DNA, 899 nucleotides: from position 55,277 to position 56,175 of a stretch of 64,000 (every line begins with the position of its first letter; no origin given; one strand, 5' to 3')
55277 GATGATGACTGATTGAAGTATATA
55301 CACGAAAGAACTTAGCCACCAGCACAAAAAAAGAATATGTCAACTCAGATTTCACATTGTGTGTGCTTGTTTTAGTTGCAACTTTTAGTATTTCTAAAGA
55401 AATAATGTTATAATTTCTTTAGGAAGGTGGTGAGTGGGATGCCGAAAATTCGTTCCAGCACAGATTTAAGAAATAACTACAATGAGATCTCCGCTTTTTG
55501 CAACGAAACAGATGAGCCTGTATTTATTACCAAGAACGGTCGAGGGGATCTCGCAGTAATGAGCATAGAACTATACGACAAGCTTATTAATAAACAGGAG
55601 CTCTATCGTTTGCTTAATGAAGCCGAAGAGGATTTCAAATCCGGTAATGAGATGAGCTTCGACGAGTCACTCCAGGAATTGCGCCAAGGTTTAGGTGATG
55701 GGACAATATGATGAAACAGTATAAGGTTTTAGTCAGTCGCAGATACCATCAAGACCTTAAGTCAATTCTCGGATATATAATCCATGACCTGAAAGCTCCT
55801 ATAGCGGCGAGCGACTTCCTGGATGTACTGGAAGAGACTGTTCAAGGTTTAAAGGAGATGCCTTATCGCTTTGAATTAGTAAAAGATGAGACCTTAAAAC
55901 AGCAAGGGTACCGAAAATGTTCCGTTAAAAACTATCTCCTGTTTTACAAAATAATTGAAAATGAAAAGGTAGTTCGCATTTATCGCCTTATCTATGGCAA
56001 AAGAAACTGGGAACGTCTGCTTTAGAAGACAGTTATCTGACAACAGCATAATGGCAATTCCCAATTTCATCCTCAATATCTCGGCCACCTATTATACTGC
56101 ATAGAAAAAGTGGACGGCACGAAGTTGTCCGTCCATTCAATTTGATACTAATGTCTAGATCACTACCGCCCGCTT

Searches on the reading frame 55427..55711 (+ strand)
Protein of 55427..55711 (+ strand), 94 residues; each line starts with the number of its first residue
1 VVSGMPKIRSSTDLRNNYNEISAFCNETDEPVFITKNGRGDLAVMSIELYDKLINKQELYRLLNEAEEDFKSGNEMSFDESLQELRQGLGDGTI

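Call 69: search_protein_families(library=pfam, proteins=[window:55427-55711:+], max_evalue=0.001)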
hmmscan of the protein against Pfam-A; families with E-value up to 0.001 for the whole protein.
window:55427-55711:+ (94 aa): 1 family
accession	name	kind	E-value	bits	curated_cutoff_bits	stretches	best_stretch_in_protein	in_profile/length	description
PF02604.26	PhdYeFM_antitox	-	1e-13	51.2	29.8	1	7-76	2-71/74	Antitoxin Phd_YefM, type II toxin-antitoxin system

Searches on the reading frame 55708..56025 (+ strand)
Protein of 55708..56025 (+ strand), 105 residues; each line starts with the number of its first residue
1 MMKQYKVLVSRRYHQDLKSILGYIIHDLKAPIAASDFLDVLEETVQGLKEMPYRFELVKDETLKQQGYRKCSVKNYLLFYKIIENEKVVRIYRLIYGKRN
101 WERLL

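Call 69: search_protein_families(library=pfam, proteins=[window:55708-56025:+], max_evalue=0.001)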
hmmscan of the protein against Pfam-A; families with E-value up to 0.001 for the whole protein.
window:55708-56025:+ (105 aa): 1 family
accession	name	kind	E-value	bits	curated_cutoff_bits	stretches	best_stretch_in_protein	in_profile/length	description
PF05016.21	ParE_toxin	-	1.2e-14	55.1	23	1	8-101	2-89/89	ParE toxin of type II toxin-antitoxin system, parDE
